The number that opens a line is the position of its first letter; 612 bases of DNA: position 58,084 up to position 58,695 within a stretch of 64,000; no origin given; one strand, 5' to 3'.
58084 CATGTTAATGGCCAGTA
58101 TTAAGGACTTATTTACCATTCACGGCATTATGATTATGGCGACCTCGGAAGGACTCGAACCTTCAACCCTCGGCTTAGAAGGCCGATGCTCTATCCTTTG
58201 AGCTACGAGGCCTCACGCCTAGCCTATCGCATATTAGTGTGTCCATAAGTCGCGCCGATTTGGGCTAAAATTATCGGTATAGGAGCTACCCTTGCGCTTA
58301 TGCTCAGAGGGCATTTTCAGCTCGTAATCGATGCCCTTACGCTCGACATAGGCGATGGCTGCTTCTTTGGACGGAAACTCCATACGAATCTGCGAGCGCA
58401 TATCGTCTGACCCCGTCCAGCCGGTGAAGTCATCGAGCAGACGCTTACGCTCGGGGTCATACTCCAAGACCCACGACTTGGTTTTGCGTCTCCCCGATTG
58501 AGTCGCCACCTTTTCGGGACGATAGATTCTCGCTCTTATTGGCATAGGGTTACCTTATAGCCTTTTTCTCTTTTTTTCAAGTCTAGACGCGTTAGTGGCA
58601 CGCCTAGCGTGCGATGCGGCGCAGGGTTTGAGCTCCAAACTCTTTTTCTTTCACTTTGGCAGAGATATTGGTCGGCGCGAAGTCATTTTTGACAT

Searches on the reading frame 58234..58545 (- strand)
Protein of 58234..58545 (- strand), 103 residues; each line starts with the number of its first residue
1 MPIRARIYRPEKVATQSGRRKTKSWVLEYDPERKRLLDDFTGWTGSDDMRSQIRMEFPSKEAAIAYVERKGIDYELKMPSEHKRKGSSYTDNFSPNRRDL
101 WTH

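Call 5: search_protein_families(library=pfam, proteins=[window:58234-58545:-])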
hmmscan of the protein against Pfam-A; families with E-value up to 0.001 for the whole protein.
window:58234-58545:- (103 aa): 1 family
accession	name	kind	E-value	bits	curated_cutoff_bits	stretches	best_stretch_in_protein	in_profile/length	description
PF04800.17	NDUS4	-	6e-32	110.2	31.9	1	4-98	1-95/96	NADH dehydrogenase ubiquinone Fe-S protein 4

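Call 15: find_encoding_contigs(protein=window:58234-58545:-, flank=10000, max_places=10)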
Protein window:58234-58545:- (103 aa): 2 contigs read that carry it; 2 places shown.
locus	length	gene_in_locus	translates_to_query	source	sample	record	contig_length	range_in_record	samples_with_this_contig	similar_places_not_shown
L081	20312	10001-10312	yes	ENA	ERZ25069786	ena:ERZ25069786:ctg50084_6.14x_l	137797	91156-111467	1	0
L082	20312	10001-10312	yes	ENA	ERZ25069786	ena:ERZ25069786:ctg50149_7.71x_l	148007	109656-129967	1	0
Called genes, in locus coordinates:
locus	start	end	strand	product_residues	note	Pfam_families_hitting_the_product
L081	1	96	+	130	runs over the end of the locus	PF08238:Sel1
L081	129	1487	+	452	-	-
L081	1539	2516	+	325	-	PF03320:FBPase_glpX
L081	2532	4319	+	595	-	PF01368:DHH, PF02272:DHHA1, PF17768:RecJ_OB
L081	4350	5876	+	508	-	-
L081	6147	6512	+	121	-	PF21157:DksA_N, PF01258:zf-dskA_traR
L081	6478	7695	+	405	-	PF00512:HisKA (weak), PF02518:HATPase_c, PF00072:Response_reg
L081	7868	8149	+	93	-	PF12697:Abhydrolase_6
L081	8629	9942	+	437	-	PF17131:TP_0789-like (faint), PF07044:DUF1329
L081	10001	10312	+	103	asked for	PF04800:NDUS4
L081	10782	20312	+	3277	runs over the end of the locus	-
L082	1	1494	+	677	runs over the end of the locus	-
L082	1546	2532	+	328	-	PF03320:FBPase_glpX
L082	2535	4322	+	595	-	PF01368:DHH, PF02272:DHHA1, PF17768:RecJ_OB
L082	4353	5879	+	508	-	-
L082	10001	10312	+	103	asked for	PF04800:NDUS4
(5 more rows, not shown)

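Call 32: find_homologous_proteins(query=window:58234-58545:-, max_evalue=1e-20)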
Query window:58234-58545:- (103 aa): 22 proteins with E <= 1e-20 among 26 candidates.
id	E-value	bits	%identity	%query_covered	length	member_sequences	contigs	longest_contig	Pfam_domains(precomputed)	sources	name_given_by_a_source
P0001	9.1e-64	230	100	100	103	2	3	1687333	PF04800.18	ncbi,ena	-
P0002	2.2e-51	190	83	100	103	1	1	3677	PF04800.18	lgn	-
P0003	2.1e-48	181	78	100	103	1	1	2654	PF04800.18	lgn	-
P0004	1.1e-46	175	78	100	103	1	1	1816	PF04800.18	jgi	jgi:NADH dehydrogenase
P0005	6.6e-42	160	71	98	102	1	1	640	PF04800.18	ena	-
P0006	1.3e-41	159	71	98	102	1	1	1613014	PF04800.18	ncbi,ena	-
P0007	1.3e-41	159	69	98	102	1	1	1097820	PF04800.18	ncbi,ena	-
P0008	3.2e-41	158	70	98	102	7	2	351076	PF04800.18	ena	-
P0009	5.3e-34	135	60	98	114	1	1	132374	PF04800.18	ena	-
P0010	2.4e-30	123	59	96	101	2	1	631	PF04800.18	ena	-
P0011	1.9e-28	117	57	98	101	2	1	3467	PF04800.18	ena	-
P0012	3.3e-28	116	57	96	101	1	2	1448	PF04800.18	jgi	-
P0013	5.9e-27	112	55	96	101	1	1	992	PF04800.18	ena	-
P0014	1.7e-26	111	54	100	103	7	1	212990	PF04800.18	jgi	jgi:hypothetical protein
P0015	8.5e-26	108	53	96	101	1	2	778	PF04800.18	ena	-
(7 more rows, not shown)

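Call 33: find_encoding_contigs(protein=P0006, flank=10000, max_places=4)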
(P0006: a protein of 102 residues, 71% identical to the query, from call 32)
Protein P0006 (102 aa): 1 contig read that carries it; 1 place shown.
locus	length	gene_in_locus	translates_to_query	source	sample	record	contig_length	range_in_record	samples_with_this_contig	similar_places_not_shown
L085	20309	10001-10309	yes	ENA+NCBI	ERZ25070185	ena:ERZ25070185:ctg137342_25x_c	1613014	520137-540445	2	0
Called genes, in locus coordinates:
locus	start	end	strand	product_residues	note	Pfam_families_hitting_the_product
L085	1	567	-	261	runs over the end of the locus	PF00941:FAD_binding_5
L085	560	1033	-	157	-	PF00111:Fer2, PF01799:Fer2_2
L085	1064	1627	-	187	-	PF06240:COXG, PF10604:Polyketide_cyc2 (weak), PF03364:Polyketide_cyc (weak)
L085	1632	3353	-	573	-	PF00361:Proton_antipo_M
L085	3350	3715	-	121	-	-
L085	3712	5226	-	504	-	PF00361:Proton_antipo_M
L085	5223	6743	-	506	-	PF00361:Proton_antipo_M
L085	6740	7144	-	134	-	PF00420:Oxidored_q2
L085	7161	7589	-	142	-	PF04039:MnhB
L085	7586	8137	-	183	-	PF13244:MbhD, PF20501:MbhE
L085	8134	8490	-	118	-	PF03334:PhaG_MnhG_YufB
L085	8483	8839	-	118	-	-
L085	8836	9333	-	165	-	PF01899:MNHE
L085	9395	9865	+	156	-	PF03061:4HBT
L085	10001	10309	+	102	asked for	PF04800:NDUS4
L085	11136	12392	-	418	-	PF13505:OMP_b-brl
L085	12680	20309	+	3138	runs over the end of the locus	-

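Call 34: find_encoding_contigs(protein=P0007, flank=10000, max_places=4)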
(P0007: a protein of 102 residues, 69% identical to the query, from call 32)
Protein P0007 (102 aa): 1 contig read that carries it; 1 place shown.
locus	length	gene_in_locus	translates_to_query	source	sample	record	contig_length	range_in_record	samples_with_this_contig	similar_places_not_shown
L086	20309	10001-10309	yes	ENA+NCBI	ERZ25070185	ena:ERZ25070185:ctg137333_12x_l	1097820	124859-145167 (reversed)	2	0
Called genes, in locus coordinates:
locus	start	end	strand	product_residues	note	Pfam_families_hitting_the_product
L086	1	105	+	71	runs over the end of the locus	-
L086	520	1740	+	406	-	PF00155:Aminotran_1_2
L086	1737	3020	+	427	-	PF03447:NAD_binding_3, PF00742:Homoserine_dh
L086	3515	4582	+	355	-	PF01555:N6_N4_Mtase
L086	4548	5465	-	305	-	-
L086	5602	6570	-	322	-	-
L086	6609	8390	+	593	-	PF01368:DHH, PF02272:DHHA1, PF17768:RecJ_OB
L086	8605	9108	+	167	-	PF03061:4HBT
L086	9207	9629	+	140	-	-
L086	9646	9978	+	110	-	PF04993:TfoX_N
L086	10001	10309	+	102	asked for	PF04800:NDUS4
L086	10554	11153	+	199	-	PF08238:Sel1 (weak)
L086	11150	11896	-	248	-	-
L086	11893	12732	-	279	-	PF01555:N6_N4_Mtase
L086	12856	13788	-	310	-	PF13847:Methyltransf_31 (faint), PF01555:N6_N4_Mtase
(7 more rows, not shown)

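Call 35: find_encoding_contigs(protein=P0008, flank=10000, max_places=4)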
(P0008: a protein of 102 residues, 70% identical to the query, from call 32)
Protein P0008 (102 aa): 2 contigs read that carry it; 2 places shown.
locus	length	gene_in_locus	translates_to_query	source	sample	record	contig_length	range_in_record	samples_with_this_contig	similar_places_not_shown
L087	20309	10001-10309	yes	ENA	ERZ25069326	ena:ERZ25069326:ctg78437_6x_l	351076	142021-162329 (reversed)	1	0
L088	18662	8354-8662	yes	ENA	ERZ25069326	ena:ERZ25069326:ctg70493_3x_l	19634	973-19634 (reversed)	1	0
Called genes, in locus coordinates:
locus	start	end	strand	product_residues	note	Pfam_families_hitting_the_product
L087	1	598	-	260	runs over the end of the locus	PF00941:FAD_binding_5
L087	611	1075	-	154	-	PF00111:Fer2, PF01799:Fer2_2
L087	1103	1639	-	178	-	PF06240:COXG, PF10604:Polyketide_cyc2 (weak)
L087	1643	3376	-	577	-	PF00361:Proton_antipo_M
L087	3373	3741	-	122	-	-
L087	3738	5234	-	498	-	PF00361:Proton_antipo_M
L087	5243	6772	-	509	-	PF00361:Proton_antipo_M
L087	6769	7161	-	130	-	PF00420:Oxidored_q2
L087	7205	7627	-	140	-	PF04039:MnhB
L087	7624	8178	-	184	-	PF13244:MbhD, PF20501:MbhE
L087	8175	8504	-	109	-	PF03334:PhaG_MnhG_YufB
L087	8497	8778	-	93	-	PF04066:MrpF_PhaF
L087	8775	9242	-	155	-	PF01899:MNHE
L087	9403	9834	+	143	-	PF03061:4HBT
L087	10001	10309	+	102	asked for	PF04800:NDUS4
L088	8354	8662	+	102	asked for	PF04800:NDUS4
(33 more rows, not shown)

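Call 37: search_protein_families(library=pfam, proteins=[L085:12680-14179:+, L085:11136-12392:-], max_evalue=0.01)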
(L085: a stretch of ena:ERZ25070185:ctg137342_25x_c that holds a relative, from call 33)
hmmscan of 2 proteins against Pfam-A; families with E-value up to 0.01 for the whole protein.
L085:12680-14179:+ (500 aa): 0 families

L085:11136-12392:- (418 aa): 3 families
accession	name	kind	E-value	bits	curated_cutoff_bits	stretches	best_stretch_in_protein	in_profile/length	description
PF13505.12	OMP_b-brl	-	2.5e-09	38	28.7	1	246-395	45-167/175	Outer membrane protein beta-barrel domain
PF13036.11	LpoB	-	0.00019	21.8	22.3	1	79-173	41-142/147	Peptidoglycan-synthase activator LpoB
PF01617.23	Surface_Ag_2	-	0.0054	16.7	22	1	249-343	71-168/247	Surface antigen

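Call 38: find_encoding_contigs(protein=P0002, flank=10000, max_places=4)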
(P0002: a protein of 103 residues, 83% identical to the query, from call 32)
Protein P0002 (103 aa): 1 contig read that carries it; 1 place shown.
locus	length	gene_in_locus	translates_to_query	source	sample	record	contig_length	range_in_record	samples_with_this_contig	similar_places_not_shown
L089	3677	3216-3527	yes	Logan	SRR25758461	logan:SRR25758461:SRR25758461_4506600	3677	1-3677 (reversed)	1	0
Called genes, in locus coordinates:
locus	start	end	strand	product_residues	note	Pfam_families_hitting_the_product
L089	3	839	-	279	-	?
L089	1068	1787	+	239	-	PF00561:Abhydrolase_1, PF12146:Hydrolase_4 (faint), PF12697:Abhydrolase_6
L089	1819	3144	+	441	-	PF07044:DUF1329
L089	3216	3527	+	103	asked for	PF04800:NDUS4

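Call 80: search_protein_families(library=padloc, proteins=[L212:5050-5760:+, L212:6077-8236:+, L212:8223-11453:+, L212:11450-11812:+, L212:3500-4165:+], max_evalue=0.00001)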
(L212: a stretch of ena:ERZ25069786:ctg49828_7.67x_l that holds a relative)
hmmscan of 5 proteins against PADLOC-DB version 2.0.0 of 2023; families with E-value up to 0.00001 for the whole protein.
L212:5050-5760:+ (236 aa): 3 families
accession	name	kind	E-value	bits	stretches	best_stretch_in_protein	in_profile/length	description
PDLC02707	PbeA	-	9.7e-10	35.6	1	12-199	11-200/672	PbeA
PDLC02193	PLD_Helicase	-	1.9e-09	34.3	1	21-205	15-184/905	-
PDLC03829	ZacB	-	4e-08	30.6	1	98-189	278-343/586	-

L212:6077-8236:+ (719 aa): 24 families
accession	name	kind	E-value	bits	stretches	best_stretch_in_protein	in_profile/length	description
PDLC01075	C3a139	-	3.8e-36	122.8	1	2-470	324-775/948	HKD+Snf2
PDLC02621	DrmD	-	7.7e-33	111.8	1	168-449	377-655/1040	DrmD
PDLC02619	DrmD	-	4.1e-28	96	1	193-466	300-575/872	DrmD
PDLC02623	DrmD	-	4.4e-28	95.5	1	292-472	508-671/1040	DrmD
PDLC02504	BrxHI|BrxHII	-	4.3e-22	75.9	1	169-465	352-621/971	BrxHII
PDLC00659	HmaA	-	1.6e-21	74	1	170-425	350-613/1176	SNF2 helicase / DEAD-box helicase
PDLC02193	PLD_Helicase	-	6.2e-21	72.3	1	273-460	648-833/905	-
PDLC02500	BrxHI|BrxHII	-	8.4e-20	68.9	1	183-435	365-585/933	BrxHI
PDLC02840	DpdE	-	2.5e-16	57.2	1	278-443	525-674/1091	DpdE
PDLC02620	DrmD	-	6.8e-16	55.4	1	311-437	483-591/1060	DrmD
PDLC02633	DrmD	-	1.4e-15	54.4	1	183-440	394-646/839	DrmD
PDLC02632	DrmD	-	6.6e-15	52.6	1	170-441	379-643/662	DrmD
PDLC02572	DrmA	-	1.7e-14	50.7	1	175-446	381-645/1043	DrmA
PDLC02625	DrmD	-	6e-14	49.5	1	193-429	153-376/792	DrmD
PDLC02634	DrmD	-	2.1e-13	47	1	305-469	466-631/900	DrmD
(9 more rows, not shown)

L212:8223-11453:+ (1076 aa): 53 families (the best 25 are shown)
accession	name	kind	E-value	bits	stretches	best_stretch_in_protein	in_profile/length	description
PDLC03596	REase_MTase_IIG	-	2.9e-247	821.7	3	413-1073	488-1144/1148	Type IIG restriction enzyme-methyltransferase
PDLC03601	REase_MTase_IIG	-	4.4e-109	363.9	2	165-570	182-559/1110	Type IIG restriction enzyme-methyltransferase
PDLC03612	REase_MTase_IIG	-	1.3e-99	332.9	3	603-1073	772-1245/1247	Type IIG restriction enzyme-methyltransferase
PDLC03609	REase_MTase_IIG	-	3.8e-55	185.2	2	617-989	540-905/1066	Type IIG restriction enzyme-methyltransferase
PDLC03604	REase_MTase_IIG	-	1.8e-37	126.9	1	464-1067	384-1000/1011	Type IIG restriction enzyme-methyltransferase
PDLC03226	MTase_II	-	1.1e-34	118.1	2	632-752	125-244/579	Type II methyltransferase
PDLC02643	DrmMI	-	1.5e-33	113.8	2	601-699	830-937/1347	DrmMI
PDLC03335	MTase_II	-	1.7e-32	110.8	1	581-1018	131-573/607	Type II methyltransferase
PDLC03628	REase_MTase_IIG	-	5.6e-31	105.5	3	181-419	152-368/1100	Type IIG restriction enzyme-methyltransferase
PDLC03629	REase_MTase_IIG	-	2.8e-28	96.3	2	447-590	415-556/1182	Type IIG restriction enzyme-methyltransferase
PDLC03250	MTase_II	-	6.7e-25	85.9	1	633-1073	338-770/775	Type II methyltransferase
PDLC03313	MTase_II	-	3.5e-24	83.2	1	631-1074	140-562/563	Type II methyltransferase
PDLC03235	MTase_II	-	4.7e-23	79.9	1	613-817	224-434/648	Type II methyltransferase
PDLC02529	PglX|PglXI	-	4.2e-22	75.7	1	465-722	224-448/1189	PglX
PDLC02638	DrmMI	-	8.1e-22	75.2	2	513-608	667-761/935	DrmMI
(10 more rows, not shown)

L212:11450-11812:+ (120 aa): 0 families

L212:3500-4165:+ (221 aa): 0 families
